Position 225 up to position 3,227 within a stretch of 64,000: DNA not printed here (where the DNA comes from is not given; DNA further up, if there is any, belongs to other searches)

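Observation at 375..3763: Upf1-like helicase fused to a Vsr/DUF559-type endonuclease, with a small acidic partner: candidate Nhi-like nuclease-helicase defence module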

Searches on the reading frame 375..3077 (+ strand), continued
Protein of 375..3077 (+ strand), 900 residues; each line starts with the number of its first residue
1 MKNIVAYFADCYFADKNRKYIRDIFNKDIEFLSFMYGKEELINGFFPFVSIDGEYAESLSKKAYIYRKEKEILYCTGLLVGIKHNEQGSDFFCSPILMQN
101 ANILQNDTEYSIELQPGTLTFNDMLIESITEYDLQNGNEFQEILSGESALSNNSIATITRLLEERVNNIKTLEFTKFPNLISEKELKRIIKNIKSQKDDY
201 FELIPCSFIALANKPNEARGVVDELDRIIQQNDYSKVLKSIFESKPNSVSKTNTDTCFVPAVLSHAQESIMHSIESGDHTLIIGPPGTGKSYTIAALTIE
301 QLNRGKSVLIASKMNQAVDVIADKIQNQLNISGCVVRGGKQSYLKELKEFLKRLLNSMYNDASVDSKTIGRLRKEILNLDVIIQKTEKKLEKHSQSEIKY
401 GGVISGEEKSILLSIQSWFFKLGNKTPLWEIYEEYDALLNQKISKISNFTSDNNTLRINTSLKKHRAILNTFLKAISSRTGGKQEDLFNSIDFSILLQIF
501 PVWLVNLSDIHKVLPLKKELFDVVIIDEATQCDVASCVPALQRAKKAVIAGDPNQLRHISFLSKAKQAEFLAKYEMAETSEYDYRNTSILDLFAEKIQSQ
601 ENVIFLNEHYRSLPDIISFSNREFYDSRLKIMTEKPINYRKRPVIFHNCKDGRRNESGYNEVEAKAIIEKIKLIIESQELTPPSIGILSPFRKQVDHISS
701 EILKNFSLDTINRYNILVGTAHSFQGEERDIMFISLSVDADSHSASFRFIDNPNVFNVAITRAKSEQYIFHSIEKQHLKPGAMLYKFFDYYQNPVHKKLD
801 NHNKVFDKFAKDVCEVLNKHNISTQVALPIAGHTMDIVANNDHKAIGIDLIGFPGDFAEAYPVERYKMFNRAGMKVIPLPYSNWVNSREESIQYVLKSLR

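Call 19: find_related_loci(query=A1, collection=genome_contigs, flank=10000)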
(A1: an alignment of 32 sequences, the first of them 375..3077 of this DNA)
Query A1 (900 aa) in genome_contigs; peptide patterns used: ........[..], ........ (x = any residue, [..] = any of these).
600 stretches matched a pattern (row limit reached: there are more); 296 encode a relative of the query (tblastn E <= 1e-3); the best 80 are kept; 80 distinct loci.
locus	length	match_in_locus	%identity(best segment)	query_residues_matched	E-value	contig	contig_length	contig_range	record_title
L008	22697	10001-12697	71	1-899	0e+0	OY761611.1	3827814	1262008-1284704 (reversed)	MAG: Candidatus Kapabacteria bacterium isolate 963550f5-4d88-4eb0-99f7-25ebda648600 genome assembly, chromosome: 1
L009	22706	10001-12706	72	1-900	0e+0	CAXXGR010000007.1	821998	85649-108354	MAG: Candidatus Kapaibacterium sp. isolate e0203437-6bf0-458e-9b39-a3b2dce24231 genome assembly, contig: contig_7, whole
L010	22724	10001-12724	41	1-899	0e+0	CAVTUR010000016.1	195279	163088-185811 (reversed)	MAG: Blastocatellia bacterium isolate MFD04944.bin.3.75 genome assembly, contig: contig_33009, whole genome shotgun sequ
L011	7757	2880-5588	39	3-892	0e+0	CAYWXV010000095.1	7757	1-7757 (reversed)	MAG TPA_asm: uncultured Alphaproteobacteria bacterium isolate binchicken_co118_222 genome assembly, contig: NODE_12014_l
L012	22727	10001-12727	37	1-895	0e+0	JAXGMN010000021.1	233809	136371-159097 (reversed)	MAG: Thermoguttaceae bacterium isolate AnMBR.bin233 bin233_21, whole genome shotgun sequence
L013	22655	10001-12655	38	1-884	0e+0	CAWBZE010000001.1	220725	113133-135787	MAG: uncultured Cytophagales bacterium isolate MFD03250.bin.1.122 genome assembly, contig: contig_20817, whole genome sh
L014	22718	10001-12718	37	1-897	0e+0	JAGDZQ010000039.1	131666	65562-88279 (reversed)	MAG: Cyclobacteriaceae bacterium isolate FR12bac4 FR12DL_contig_3986, whole genome shotgun sequence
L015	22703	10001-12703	35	5-888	0e+0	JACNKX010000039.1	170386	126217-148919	MAG: Planctomycetota bacterium isolate NIOZ-UU7 NIOZ-UU_NODE_33_length_170386_cov_12.0443, whole genome shotgun sequence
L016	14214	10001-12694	35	2-884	0e+0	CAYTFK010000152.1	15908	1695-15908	MAG TPA_asm: uncultured Planctomycetaceae bacterium isolate binchicken_co43_353 genome assembly, contig: NODE_6602_lengt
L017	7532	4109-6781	35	3-884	0e+0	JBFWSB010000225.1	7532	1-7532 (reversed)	MAG: Candidatus Kapaibacterium sp. isolate CA_2019_TPBF_22 NODE_38756_length_7532_cov_3.915192_TPBF, whole genome shotgu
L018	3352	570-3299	38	1-899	0e+0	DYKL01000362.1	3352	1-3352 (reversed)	MAG TPA_asm: Acetofilamentum sp. isolate SulCav_AS07-7_31_71 SulCav_AS07_7_23745_length_3352_cov_43_635123, whole genome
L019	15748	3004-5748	35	2-900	0e+0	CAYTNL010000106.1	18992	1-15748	MAG TPA_asm: uncultured Verrucomicrobiales bacterium isolate binchicken_co350_161 genome assembly, contig: NODE_3547_len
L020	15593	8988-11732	37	5-896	0e+0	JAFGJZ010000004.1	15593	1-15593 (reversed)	MAG: Spirochaetes bacterium isolate Zod_Metabat.302 k87_619158, whole genome shotgun sequence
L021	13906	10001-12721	38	1-900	0e+0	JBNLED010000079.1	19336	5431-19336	MAG: Polyangia bacterium isolate C1C2.bin.34.orig k141_277393, whole genome shotgun sequence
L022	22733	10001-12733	37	1-891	1e-177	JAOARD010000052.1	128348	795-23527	MAG: Bacteroidales bacterium isolate McBI.38 contig_113980, whole genome shotgun sequence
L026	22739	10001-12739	35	2-899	2e-172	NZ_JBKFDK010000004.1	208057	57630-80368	Motilimonas sp. KMU-193 4, whole genome shotgun sequence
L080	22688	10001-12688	30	3-899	5e-145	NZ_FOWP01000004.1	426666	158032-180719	Ectopseudomonas composti strain CCUG 59231, whole genome shotgun sequence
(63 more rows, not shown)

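Call 28: predict_structure(alignment_id=A1)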
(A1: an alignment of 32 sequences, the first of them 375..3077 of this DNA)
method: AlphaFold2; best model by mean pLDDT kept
length: 900 residues; sequences in the alignment: 32
mean_pLDDT: 84.8   pTM: 0.77
mean pLDDT of the five models: 84.8, 84.5, 83.4, 82.5, 80.9
residues with pLDDT >= 90: 308; 70-90: 511; 50-70: 73; < 50: 8
segments of 3 or more residues with pLDDT < 50: 798-803
pLDDT, mean of each block of 10 residues (from residue 1): 91 76 86 89 85 85 75 91 85 90 84 81 78 56 65 84 87 89 92 89 94 73 89 90 67 70 88 85 89 91 91 82 82 77 83 72 80 92 92 90 78 76 79 92 91 85 86 85 82 87 88 88 92 91 94 86 79 86 88 84 88 85 89 64 87 90 96 84 91 91 89 90 81 93 86 88 91 91 91 60 66 92 83 82 86 89 87 87 90 90
secondary structure, 60 per line:
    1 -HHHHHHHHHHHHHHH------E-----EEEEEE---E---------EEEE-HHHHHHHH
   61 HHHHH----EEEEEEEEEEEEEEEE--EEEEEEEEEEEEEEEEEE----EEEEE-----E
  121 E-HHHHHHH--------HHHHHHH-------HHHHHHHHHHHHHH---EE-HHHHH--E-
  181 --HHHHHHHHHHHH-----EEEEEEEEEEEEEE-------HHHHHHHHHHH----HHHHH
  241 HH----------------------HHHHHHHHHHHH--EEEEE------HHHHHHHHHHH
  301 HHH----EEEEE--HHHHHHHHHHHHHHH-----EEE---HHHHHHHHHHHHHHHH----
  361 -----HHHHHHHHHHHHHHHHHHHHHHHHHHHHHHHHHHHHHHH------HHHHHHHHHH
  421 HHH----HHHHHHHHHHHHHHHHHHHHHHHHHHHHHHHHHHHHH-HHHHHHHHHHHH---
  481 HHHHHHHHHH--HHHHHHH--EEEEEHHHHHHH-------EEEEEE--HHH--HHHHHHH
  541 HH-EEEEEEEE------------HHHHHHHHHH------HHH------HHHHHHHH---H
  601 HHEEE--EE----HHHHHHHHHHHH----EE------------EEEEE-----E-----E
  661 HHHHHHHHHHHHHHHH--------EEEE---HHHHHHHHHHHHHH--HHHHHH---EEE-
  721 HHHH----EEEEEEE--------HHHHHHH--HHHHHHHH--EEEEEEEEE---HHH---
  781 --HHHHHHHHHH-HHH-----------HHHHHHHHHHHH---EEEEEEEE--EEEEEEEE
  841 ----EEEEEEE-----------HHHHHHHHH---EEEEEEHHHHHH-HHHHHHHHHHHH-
elements in order (helices of 4 or more, strands of 3 or more residues): H2-16 E29-34 E48-51 H53-65 E70-85 E88-105 E110-114 H123-129 H138-144 H152-165 H172-176 H183-194 E200-213 H221-231 H236-242 H265-276 E279-283 H290-303 E308-312 H315-329 E335-337 H341-356 H366-404 H411-423 H428-464 H466-477 H481-490 H493-499 E502-506 H507-513 E521-526 H534-542 E544-551 H564-573 H589-596 E603-605 H614-625 E644-648 H661-676 E685-688 H692-705 H708-713 E717-719 H721-724 E729-735 H744-750 H753-760 E763-771 H783-792 H808-819 E823-830 E833-840 E845-851 H863-871 E875-880 H881-886 H888-899

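Call 32: fold_search(model_id=the predicted structure, library=pdb)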
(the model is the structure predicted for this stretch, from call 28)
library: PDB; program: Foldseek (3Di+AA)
matches with E <= 10: 1208; with E <= 0.001: 137
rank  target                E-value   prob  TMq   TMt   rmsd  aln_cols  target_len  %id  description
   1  8ftm_A                4.3e-26  1.00  0.44  0.54  27.4       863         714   16  Setx-ssRNA-ADP-SO4 complex (released 2023-10-25)
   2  8ftm_B                4.3e-26  1.00  0.41  0.49  25.0       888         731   15  Setx-ssRNA-ADP-SO4 complex (released 2023-10-25)
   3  8rao_O                6.4e-23  1.00  0.41  0.51  20.6       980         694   15  Structure of Sen1-ADP.BeF3-RNA complex (released 2024-10-30)
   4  2wjv_B                2.0e-22  1.00  0.40  0.46  19.0       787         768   16  Crystal structure of the complex between human nonsense mediated decay factors UPF1 and UPF2 (released 2009-07-07)
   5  8fth                  3.8e-22  1.00  0.36  0.27  27.6       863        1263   15  Chaetomium thermophilum SETX - NPPC internal deletion (released 2023-10-25)
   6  2xzl_A                5.2e-22  1.00  0.38  0.45  21.7       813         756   15  Upf1-RNA complex (released 2011-03-30)
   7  2wjv_A                5.5e-22  1.00  0.40  0.46  19.5       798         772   16  Crystal structure of the complex between human nonsense mediated decay factors UPF1 and UPF2 (released 2009-07-07)
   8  8ram_O                6.1e-22  1.00  0.40  0.52  17.6       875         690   17  Structure of Sen1 bound RNA Polymerase II pre-termination complex (released 2024-10-30)
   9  2xzo_A                9.3e-22  1.00  0.40  0.57  20.2       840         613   17  Upf1 helicase - RNA complex (released 2011-03-30)
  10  9qdq_A                1.8e-21  1.00  0.38  0.42  23.4       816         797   16  Cryo-EM structure of Upf1-Nmd4-Ebs1 in complex with RNA (released 2025-10-22)
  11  8rd3_A                2.9e-21  1.00  0.37  0.52  23.0       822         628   15  Crystal structure of Saccharomyces cerevisiae Nmd4 protein bound to Upf1 helicase domain (released 2024-08-14)
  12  6ej5                  8.4e-21  1.00  0.39  0.56  19.5       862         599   14  A conserved structural element in the RNA helicase UPF1 regulates its catalytic activity in an isoform-specific manner (released 2018-01-24)
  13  4b3g_B                1.1e-20  1.00  0.39  0.56  18.9       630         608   17  crystal structure of Ighmbp2 helicase in complex with RNA (released 2012-09-26)
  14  9qwn_A                1.1e-20  1.00  0.43  0.48  20.3       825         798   16  Human UPF1 in complex with the histone stem loop RNA (released 2025-12-03)
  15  2xzp                  1.5e-20  1.00  0.41  0.57  20.8       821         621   16  Upf1 helicase (released 2011-03-30)
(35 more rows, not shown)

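Call 51: search_protein_families(library=phrogs, proteins=[window:375-3077:+], max_evalue=0.1)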
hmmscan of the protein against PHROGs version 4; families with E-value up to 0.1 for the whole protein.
window:375-3077:+ (900 aa): 12 families
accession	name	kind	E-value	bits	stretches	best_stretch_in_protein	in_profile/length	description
phrog_25411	-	unknown function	4.8e-46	158.6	2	517-791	350-615/627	-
phrog_170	-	other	3.7e-08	34.2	1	262-305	74-118/323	PhoH-like phosphate starvation-inducible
phrog_194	-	head and packaging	4.8e-07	30.9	1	702-772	238-309/335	head scaffolding protein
phrog_325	-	DNA, RNA and nucleotide metabolism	1.9e-06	27.5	1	260-327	468-541/986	Dda-like helicase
phrog_16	-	DNA, RNA and nucleotide metabolism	0.00015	21.1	1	265-529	276-385/986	DNA helicase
phrog_25471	-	unknown function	0.00023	22.2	1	268-331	12-78/162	-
phrog_168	-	DNA, RNA and nucleotide metabolism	0.00034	21.4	1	255-330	21-93/314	clamp loader of DNA polymerase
phrog_19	-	DNA, RNA and nucleotide metabolism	0.0035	17.3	1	272-383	348-462/621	DnaB-like replicative helicase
phrog_2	-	head and packaging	0.005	16.6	1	259-330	262-331/807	terminase large subunit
phrog_6552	-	unknown function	0.014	16.8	1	368-404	64-100/103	-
phrog_3277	-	DNA, RNA and nucleotide metabolism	0.045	14.6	0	280-312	13-49/168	DnaC-like helicase loader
phrog_1488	-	unknown function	0.052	14.4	0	288-330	52-94/177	unknown function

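Call 66: find_encoding_contigs(protein=P0066, flank=10000, max_places=1)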
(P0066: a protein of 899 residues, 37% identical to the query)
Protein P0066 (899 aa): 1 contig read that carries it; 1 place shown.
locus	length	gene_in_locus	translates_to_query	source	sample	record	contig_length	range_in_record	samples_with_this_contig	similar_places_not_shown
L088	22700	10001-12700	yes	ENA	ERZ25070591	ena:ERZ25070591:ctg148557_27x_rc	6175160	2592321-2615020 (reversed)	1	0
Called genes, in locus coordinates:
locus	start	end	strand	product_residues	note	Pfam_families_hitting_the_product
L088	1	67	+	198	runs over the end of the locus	-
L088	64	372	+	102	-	PF13601:HTH_34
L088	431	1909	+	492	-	PF13687:DUF4153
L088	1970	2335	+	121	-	PF01219:DAGK_prokar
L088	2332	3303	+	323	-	PF03372:Exo_endo_phos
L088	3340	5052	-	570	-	PF07969:Amidohydro_3, PF01979:Amidohydro_1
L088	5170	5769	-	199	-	PF14103:DUF4276 (weak)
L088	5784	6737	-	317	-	PF13304:AAA_21, PF13175:AAA_15 (weak)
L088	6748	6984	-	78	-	PF02463:SMC_N, PF13175:AAA_15, PF13476:AAA_23 (weak), PF13555:AAA_29, PF13304:AAA_21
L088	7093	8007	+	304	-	PF01261:AP_endonuc_2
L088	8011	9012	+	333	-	PF01408:GFO_IDH_MocA, PF02894:GFO_IDH_MocA_C (weak)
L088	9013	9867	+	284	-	PF00756:Esterase, PF12697:Abhydrolase_6 (faint)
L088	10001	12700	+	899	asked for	PF00580:UvrD-helicase, PF01443:Viral_helicase1 (faint), PF02562:PhoH (faint), PF13086:AAA_11, PF13245:AAA_19 (faint), PF13604:AAA_30 (faint), PF13087:AAA_12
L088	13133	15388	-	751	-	PF13620:CarboxypepD_reg, PF13715:CarbopepD_reg_2, PF07715:Plug, PF00593:TonB_dep_Rec_b-barrel, PF14905:OMP_b-brl_3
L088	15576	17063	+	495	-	PF00939:Na_sulph_symp, PF03600:CitMHS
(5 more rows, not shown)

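Call 67: find_encoding_contigs(protein=P0071, flank=10000, max_places=1)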
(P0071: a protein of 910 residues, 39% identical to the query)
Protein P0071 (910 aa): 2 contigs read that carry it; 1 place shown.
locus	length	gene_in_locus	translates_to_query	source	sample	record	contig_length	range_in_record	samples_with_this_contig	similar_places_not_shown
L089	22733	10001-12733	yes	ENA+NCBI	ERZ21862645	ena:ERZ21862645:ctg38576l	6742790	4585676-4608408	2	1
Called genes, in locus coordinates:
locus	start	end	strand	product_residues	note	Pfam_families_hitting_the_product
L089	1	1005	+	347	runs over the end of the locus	PF04773:FecR, PF16344:FecR_C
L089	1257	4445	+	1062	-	PF07660:STN (faint), PF13620:CarboxypepD_reg, PF13715:CarbopepD_reg_2, PF07715:Plug, PF00593:TonB_dep_Rec_b-barrel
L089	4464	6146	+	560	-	PF14322:SusD-like_3, PF07980:SusD_RagB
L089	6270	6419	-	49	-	-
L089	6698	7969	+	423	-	PF14269:Arylsulfotran_2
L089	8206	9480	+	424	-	PF13469:Sulfotransfer_3 (faint)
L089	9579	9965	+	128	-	PF05099:TerB (weak)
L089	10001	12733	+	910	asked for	PF00580:UvrD-helicase (weak), PF01443:Viral_helicase1 (faint), PF02562:PhoH (weak), PF13086:AAA_11, PF13245:AAA_19, PF13604:AAA_30 (weak), PF13086:AAA_11 (weak), PF13087:AAA_12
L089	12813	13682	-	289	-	PF06439:3keto-disac_hyd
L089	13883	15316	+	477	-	PF01841:Transglut_core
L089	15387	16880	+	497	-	PF02113:Peptidase_S13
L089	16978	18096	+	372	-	PF02746:MR_MLE_N, PF13378:MR_MLE_C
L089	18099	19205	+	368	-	PF00155:Aminotran_1_2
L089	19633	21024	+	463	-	PF17293:Arm-DNA-bind_5 (weak), PF13102:Phage_int_SAM_5, PF00589:Phage_integrase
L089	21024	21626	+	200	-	-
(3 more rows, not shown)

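Call 68: find_encoding_contigs(protein=P0100, flank=10000, max_places=1)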
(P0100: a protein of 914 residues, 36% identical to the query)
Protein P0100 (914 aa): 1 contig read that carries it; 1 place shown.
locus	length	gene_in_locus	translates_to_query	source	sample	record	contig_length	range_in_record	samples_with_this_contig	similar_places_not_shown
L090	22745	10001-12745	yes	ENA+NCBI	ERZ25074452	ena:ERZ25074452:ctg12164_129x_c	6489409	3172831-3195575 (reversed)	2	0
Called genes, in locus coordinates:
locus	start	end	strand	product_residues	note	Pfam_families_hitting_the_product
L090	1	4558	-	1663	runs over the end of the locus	PF12458:DUF3686, PF07728:AAA_5 (faint), PF13401:AAA_22 (faint), PF25472:DUF7902, PF00004:AAA (weak)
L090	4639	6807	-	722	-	-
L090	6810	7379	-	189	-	-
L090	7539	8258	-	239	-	-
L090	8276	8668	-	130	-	PF22550:CesT_Tir_1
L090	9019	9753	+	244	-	PF01381:HTH_3, PF12844:HTH_19 (weak), PF00717:Peptidase_S24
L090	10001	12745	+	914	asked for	PF00580:UvrD-helicase (weak), PF01443:Viral_helicase1 (faint), PF02562:PhoH (weak), PF05127:NAT10_TcmA_helicase (faint), PF13086:AAA_11, PF13604:AAA_30, PF20720:nSTAND3 (weak), PF13087:AAA_12, +1 more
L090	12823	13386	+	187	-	PF07638:Sigma70_ECF (faint), PF04542:Sigma70_r2, PF08281:Sigma70_r4_2, PF04545:Sigma70_r4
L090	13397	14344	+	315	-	PF04773:FecR, PF16344:FecR_C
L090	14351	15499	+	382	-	PF16344:FecR_C, PF13715:CarbopepD_reg_2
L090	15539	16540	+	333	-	PF21602:GldM_3rd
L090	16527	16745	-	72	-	PF12843:QSregVF_b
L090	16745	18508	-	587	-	PF00512:HisKA, PF02518:HATPase_c, PF00072:Response_reg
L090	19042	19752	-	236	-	PF00072:Response_reg, PF04397:LytTR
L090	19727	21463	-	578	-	PF13424:TPR_12 (faint), PF00515:TPR_1 (faint), PF07719:TPR_2 (faint), PF17874:TPR_MalT (weak), PF07536:HWE_HK (weak), PF07568:HisKA_2, PF13581:HATPase_c_2, PF02518:HATPase_c, +2 more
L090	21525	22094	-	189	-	-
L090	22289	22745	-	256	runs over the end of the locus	PF03741:TerC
